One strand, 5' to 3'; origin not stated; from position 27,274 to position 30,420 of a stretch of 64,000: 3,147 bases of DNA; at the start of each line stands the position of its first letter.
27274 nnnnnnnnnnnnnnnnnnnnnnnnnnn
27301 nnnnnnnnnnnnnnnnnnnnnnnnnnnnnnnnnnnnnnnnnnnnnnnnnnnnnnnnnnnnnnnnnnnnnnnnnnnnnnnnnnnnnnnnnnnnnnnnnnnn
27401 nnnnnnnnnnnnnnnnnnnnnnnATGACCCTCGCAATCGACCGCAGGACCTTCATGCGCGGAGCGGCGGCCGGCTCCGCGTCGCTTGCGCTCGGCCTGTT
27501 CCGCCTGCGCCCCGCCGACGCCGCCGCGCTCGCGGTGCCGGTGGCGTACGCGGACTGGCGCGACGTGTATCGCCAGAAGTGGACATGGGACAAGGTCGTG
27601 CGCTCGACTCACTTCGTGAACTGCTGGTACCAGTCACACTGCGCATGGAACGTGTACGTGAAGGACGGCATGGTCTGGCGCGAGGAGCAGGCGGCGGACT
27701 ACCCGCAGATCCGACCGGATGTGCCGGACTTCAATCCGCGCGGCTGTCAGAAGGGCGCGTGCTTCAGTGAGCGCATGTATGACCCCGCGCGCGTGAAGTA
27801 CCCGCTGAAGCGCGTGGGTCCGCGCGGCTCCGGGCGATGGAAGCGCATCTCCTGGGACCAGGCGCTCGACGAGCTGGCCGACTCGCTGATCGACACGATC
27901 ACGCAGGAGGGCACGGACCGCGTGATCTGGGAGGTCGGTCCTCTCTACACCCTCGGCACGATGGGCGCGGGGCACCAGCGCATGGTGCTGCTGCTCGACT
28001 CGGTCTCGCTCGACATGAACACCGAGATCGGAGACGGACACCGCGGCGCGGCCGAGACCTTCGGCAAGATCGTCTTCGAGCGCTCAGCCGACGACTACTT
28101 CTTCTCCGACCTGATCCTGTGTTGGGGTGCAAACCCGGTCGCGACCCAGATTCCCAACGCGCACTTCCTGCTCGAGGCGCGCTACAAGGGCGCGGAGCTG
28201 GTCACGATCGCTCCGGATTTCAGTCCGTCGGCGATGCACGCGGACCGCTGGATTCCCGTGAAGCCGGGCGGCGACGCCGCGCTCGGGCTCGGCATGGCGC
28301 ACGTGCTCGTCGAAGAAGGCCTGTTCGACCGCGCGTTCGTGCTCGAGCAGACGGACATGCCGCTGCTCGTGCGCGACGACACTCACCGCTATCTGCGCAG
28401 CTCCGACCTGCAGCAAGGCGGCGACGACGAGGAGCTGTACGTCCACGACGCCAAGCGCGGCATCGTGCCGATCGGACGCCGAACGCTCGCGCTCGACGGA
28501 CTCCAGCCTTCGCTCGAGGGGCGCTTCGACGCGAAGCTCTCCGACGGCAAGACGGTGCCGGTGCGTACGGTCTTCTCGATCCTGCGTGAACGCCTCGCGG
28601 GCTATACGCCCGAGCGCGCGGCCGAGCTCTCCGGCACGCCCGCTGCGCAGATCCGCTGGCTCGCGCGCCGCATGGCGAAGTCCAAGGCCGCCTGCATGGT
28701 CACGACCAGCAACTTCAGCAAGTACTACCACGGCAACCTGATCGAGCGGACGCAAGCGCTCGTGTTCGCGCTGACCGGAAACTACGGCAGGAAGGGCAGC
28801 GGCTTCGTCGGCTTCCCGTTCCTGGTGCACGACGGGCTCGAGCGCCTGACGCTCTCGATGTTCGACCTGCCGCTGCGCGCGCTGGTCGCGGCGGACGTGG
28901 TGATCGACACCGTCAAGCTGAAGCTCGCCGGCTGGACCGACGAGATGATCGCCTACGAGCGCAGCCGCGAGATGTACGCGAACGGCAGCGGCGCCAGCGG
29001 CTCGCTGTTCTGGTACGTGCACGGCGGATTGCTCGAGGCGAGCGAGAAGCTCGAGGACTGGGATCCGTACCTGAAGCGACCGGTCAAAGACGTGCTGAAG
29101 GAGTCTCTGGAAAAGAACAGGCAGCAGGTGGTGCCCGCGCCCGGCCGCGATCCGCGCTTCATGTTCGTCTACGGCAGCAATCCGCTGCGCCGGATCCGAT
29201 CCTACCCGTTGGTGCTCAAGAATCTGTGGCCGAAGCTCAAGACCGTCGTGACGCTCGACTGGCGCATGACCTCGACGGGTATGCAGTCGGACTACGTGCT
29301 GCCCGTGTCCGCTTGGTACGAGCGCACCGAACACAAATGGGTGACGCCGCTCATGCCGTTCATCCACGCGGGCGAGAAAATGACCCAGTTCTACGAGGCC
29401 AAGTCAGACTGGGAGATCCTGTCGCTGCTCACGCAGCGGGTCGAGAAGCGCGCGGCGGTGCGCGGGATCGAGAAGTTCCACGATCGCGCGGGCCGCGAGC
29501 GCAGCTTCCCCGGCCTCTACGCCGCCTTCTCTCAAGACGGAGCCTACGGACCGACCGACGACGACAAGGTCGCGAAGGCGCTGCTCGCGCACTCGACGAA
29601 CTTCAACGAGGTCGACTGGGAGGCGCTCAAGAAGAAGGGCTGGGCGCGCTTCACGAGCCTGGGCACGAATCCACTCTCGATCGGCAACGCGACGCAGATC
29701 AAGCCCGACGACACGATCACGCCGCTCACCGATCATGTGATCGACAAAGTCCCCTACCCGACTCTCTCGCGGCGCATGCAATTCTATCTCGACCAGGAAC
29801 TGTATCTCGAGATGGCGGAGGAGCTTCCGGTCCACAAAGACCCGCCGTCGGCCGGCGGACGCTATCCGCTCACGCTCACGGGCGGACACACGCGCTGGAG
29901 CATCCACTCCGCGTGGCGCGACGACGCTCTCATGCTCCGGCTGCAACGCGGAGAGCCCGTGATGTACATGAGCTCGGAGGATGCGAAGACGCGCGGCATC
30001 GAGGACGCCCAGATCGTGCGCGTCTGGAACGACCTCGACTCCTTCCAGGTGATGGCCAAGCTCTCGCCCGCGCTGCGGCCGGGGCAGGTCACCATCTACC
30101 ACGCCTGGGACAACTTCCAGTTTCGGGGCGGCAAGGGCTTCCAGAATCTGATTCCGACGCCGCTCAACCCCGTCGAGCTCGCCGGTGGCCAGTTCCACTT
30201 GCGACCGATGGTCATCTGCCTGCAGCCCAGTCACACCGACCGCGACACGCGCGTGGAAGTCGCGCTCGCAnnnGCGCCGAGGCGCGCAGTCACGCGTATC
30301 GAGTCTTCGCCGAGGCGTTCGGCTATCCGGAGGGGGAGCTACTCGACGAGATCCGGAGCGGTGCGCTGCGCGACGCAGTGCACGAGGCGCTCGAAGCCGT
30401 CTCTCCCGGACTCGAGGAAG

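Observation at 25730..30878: Type II DMSO-reductase-family enzyme encoded in the atypical order gamma-beta-alpha-delta; EBDH/Ser/Ddh-sized alpha subunit of unknown substrate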

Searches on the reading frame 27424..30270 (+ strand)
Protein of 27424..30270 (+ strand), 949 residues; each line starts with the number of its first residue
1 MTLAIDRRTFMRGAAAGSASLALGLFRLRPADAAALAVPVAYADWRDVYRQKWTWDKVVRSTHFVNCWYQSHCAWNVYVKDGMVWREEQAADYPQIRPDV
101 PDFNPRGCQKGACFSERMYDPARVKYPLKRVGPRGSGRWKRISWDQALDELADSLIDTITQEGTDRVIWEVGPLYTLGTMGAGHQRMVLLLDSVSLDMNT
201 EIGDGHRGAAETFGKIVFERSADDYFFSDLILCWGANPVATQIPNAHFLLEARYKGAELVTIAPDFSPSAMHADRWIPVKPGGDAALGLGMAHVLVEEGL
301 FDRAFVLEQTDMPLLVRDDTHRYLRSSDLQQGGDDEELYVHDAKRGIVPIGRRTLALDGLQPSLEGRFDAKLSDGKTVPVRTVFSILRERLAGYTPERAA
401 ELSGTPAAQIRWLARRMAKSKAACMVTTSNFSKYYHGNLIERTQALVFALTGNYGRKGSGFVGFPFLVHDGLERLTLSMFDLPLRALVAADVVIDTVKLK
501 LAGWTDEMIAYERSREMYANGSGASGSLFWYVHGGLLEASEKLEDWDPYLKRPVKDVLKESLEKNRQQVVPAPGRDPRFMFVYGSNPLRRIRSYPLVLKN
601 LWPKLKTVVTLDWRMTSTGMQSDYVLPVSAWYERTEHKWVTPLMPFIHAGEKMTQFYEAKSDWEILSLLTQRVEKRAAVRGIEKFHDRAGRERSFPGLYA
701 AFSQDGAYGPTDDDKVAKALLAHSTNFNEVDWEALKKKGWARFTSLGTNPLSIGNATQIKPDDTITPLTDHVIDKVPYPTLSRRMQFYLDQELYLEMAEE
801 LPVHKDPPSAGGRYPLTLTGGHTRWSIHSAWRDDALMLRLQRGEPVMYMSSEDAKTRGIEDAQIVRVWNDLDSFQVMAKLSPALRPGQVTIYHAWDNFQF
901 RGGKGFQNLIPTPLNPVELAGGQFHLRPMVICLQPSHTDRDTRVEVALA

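Call 7: search_protein_families(library=pfam, proteins=[window:27424-30270:+])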
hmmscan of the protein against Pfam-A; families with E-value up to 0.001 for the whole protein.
window:27424-30270:+ (949 aa): 2 families
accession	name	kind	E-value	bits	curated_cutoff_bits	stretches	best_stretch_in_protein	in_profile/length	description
PF00384.28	Molybdopterin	-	4.5e-36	125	24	1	123-670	1-351/353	Molybdopterin oxidoreductase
PF01568.27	Molydop_binding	-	4.2e-16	59.4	26.8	1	816-902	1-85/110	Molydopterin dinucleotide binding domain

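Call 8: search_protein_families(library=ncbifam, proteins=[window:27424-30270:+])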
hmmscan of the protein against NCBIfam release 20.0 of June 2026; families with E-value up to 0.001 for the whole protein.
window:27424-30270:+ (949 aa): 23 families
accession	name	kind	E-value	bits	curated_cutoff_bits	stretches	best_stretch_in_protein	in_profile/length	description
TIGR03479.1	DMSO_red_II_alp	subfamily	2e-281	936.2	984.75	1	7-946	1-912/913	molybdopterin-dependent oxidoreductase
NF042978.1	EthbenzDh_ebdA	equivalog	1.2e-212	708.5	2000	1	6-946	20-974/977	ethylbenzene dehydrogenase subunit alpha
TIGR01580.1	narG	equivalog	9.6e-86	288.4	1084.15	4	43-130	29-114/1235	nitrate reductase subunit alpha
TIGR02166.1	dmsA_ynfE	subfamily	1.6e-60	205.1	777.7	3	6-306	2-295/794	DMSO/selenate family reductase complex A subunit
NF041885.1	selenate_YnfE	exception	4.2e-47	160.5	1675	3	5-306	3-302/805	selenate/tellurate reductase subunit YnfE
NF041884.1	selenate_YnfF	exception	3.3e-45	154.3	1650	2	5-306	1-295/798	selenate/tellurate reductase subunit YnfF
TIGR01591.1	Fdh-alpha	equivalog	1.1e-43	149.4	666.25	2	71-310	8-238/672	formate dehydrogenase subunit alpha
NF011566.1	PRK14990.1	exception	8e-43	146.5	1600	2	34-306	33-315/814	dimethylsulfoxide reductase subunit A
NF012032.0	PRK15488.1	equivalog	1.6e-36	125.6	694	1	97-308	72-279/759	thiosulfate reductase PhsA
TIGR00509.1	bisC_fam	subfamily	1.7e-33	115.8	1017.55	3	116-310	37-259/772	molybdopterin guanine dinucleotide-containing S/N-oxide reductase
NF047855.1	AssmNtatRedNasC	equivalog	8e-29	100.4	1100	2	89-312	43-265/708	assimilatory nitrate reductase catalytic subunit NasC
NF011682.0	PRK15102.1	equivalog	5.2e-26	91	909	2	577-678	471-573/829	trimethylamine-N-oxide reductase TorA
TIGR01553.1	formate-DH-alph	equivalog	1.1e-24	86.3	814.2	1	5-460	2-439/1009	formate dehydrogenase-N subunit alpha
NF041513.1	formate_DH_Act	exception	2e-22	78.9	1400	1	48-462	32-470/1067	formate dehydrogenase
TIGR02164.1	torA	equivalog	7.3e-22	77.3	1465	2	577-677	467-568/824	trimethylamine-N-oxide reductase TorA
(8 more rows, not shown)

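Call 12: search_solved_structures(query=window:27424-30270:+, max_evalue=1e-20, show_alignments=2)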
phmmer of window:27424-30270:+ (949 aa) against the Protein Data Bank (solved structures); distinct sequences matched with E-value up to 1e-20: 20.
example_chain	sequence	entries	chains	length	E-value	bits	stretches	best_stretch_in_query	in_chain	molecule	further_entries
2ivf_A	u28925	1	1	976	1.1e-203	681.9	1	7-946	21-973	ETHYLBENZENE DEHYDROGENASE ALPHA-SUBUNIT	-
5e7o_A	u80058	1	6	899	7.8e-159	533.5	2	40-461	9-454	DMSO reductase family type II enzyme, molybdopterin subunit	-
4ydd_A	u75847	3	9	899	8.3e-159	533.4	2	40-461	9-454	DMSO reductase family type II enzyme, molybdopterin subunit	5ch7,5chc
1r27_A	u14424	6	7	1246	8.9e-75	255.3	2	43-131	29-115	Respiratory nitrate reductase 1 alpha chain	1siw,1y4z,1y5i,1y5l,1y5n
1q16_A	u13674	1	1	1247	8.9e-75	255.3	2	43-131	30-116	Respiratory nitrate reductase 1 alpha chain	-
3egw_A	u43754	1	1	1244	9e-75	255.2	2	43-131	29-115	Respiratory nitrate reductase 1 alpha chain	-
3ir7_A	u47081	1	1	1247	1.3e-74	254.7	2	43-131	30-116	Respiratory nitrate reductase 1 alpha chain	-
3ir6_A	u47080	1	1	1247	1.4e-73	251.2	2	43-131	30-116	Respiratory nitrate reductase 1 alpha chain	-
3ir5_A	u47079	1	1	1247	4.2e-73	249.7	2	43-131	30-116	Respiratory nitrate reductase 1 alpha chain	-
7b04_B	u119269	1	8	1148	2e-46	161.4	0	214-329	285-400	Nitrite oxidoreductase subunit A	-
1eu1_A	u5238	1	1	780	3.5e-28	101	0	809-894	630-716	DIMETHYL SULFOXIDE REDUCTASE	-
9vap_A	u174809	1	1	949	7.8e-28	99.9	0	79-307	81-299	Formate dehydrogenase molybdopterin-binding subunit FdhA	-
1aa6_A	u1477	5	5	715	1.2e-26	96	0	114-311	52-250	FORMATE DEHYDROGENASE H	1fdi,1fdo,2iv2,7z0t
1dms_A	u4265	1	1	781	1.4e-25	92.4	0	116-310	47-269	DMSO REDUCTASE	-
1dmr_A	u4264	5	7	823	1.4e-24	89.2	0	115-310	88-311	DMSO REDUCTASE | Dimethyl sulfoxide/trimethylamine N-oxide reductase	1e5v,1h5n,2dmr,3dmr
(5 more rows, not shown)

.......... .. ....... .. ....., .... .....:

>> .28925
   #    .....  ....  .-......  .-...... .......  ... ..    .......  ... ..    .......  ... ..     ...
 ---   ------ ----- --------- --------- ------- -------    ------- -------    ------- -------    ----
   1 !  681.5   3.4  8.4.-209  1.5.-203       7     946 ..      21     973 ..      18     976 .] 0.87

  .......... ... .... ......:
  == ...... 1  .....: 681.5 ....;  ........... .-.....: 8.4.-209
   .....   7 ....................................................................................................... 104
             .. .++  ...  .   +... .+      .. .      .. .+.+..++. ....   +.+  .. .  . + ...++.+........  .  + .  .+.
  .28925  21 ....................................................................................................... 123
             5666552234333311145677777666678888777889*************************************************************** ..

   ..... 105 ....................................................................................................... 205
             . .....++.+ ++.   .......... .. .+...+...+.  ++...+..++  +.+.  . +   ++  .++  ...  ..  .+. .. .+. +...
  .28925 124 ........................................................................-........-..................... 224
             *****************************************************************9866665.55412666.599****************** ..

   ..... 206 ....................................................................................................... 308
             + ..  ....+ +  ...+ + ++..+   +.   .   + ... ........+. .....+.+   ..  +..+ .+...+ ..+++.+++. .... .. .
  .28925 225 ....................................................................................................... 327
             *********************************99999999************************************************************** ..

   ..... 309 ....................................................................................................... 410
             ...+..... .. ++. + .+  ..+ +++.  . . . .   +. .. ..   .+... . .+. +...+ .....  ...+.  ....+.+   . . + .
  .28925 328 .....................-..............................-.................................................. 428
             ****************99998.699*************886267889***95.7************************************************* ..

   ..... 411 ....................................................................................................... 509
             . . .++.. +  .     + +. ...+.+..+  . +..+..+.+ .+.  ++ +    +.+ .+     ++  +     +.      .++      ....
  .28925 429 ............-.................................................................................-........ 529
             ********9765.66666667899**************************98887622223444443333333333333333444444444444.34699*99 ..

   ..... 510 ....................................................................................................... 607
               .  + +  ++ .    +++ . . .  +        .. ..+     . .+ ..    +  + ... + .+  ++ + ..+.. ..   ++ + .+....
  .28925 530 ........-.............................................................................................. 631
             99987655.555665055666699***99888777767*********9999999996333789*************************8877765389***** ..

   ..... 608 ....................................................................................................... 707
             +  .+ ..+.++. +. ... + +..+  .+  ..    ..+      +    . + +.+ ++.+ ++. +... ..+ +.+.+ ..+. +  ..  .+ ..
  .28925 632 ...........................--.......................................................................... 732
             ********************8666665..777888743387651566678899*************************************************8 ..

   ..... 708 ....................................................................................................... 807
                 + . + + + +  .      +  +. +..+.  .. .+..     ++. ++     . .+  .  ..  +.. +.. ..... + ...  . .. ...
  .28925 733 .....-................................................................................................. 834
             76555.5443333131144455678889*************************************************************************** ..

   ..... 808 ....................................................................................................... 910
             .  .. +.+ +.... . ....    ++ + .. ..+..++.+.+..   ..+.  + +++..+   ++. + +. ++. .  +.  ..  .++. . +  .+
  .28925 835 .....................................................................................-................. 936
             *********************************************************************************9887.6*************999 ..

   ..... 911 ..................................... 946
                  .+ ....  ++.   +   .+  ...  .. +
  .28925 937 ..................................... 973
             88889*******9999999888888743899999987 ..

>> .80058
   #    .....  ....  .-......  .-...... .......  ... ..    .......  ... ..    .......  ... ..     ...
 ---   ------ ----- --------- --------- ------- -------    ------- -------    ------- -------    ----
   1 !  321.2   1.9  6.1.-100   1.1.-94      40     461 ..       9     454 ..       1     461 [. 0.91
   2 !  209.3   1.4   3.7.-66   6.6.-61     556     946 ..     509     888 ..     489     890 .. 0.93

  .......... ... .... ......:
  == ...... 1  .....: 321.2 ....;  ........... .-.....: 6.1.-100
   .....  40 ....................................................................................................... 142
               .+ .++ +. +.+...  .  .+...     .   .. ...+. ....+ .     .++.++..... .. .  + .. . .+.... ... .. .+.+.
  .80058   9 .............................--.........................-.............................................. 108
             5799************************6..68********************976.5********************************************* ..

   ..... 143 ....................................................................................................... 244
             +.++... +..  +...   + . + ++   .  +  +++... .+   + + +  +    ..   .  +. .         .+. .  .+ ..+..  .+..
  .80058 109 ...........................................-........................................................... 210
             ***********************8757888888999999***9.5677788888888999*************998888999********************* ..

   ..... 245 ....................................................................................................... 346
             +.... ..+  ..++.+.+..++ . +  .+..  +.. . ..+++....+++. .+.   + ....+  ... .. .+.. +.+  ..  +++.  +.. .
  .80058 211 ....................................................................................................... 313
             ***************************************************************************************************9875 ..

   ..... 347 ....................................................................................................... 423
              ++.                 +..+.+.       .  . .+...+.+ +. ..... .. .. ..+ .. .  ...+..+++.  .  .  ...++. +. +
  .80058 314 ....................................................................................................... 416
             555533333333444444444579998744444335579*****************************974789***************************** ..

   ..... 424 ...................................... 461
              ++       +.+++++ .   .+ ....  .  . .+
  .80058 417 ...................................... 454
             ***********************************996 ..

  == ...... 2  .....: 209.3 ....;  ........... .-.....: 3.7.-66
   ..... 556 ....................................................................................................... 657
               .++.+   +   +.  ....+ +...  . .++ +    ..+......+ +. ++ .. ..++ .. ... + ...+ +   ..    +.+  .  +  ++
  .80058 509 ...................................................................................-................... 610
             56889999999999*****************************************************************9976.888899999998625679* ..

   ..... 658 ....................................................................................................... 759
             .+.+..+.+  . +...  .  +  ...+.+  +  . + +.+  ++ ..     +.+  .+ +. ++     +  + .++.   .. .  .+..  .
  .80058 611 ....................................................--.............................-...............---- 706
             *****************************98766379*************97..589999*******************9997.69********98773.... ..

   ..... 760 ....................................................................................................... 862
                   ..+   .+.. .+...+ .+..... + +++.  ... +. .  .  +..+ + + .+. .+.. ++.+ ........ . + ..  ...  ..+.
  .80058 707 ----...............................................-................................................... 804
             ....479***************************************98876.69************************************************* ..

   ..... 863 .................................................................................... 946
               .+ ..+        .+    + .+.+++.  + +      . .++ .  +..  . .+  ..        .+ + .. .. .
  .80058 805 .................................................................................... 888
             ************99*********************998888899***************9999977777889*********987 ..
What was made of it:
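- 27424..30273 (+): alpha subunit: Mo-bisPGD catalytic subunit with a Tat signal, the FS0 cluster and the Asp ligand, 949 aa. Calls 7, 8 and 12 (EbdA 2ivf_A E 1e-203).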

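Call 13: find_homologous_proteins(query=window:27424-30270:+, max_evalue=1e-50)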
Query window:27424-30270:+ (949 aa): 2239 proteins with E <= 1e-50 among 8000 candidates; the best 120 are listed.
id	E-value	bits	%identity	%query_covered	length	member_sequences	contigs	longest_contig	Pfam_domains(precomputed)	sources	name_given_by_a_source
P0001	0.0e+0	2042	91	100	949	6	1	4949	PF00384.28,PF01568.28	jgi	-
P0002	0.0e+0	1961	87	100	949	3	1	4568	PF00384.28,PF01568.28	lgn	-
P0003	0.0e+0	1739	77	100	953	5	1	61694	PF00384.28,PF01568.28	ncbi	-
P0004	0.0e+0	1682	74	99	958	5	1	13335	PF00384.28,PF01568.28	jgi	-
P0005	0.0e+0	1677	76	95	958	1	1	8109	PF00384.28,PF01568.28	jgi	jgi:DMSO reductase family type II enzyme molybdopterin subunit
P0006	0.0e+0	1666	73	100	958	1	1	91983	PF00384.28,PF01568.28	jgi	jgi:DMSO reductase family type II enzyme molybdopterin subunit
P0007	0.0e+0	1666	73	100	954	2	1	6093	PF00384.28,PF01568.28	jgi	jgi:DMSO reductase family type II enzyme molybdopterin subunit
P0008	0.0e+0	1664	73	100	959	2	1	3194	PF00384.28,PF01568.28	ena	-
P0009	0.0e+0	1662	73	100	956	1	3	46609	PF00384.28,PF01568.28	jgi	-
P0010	0.0e+0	1661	73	100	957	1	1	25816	PF00384.28,PF01568.28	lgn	-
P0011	0.0e+0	1660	72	99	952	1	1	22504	PF00384.28,PF01568.28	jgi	jgi:DMSO reductase family type II enzyme molybdopterin subunit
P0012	0.0e+0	1660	72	99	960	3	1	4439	PF00384.28,PF01568.28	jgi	jgi:DMSO reductase family type II enzyme molybdopterin subunit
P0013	0.0e+0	1658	73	99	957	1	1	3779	PF00384.28,PF01568.28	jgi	jgi:DMSO reductase family type II enzyme molybdopterin subunit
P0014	0.0e+0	1657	72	100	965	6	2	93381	PF00384.28,PF01568.28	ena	-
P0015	0.0e+0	1657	73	99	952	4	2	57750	PF00384.28,PF01568.28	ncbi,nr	ncbi:MAG: molybdopterin-dependent oxidoreductase [Deltaproteobacteria bacterium]|nr:molybdopterin-de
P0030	0.0e+0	1643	71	100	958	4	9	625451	PF00384.28,PF01568.28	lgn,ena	-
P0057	0.0e+0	1616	71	99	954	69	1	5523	PF00384.28,PF01568.28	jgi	jgi:steroid C-25 hydroxylase alpha subunit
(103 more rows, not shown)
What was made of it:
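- One clade member, P0057, is named 'steroid C-25 hydroxylase alpha subunit' by JGI (call 13).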
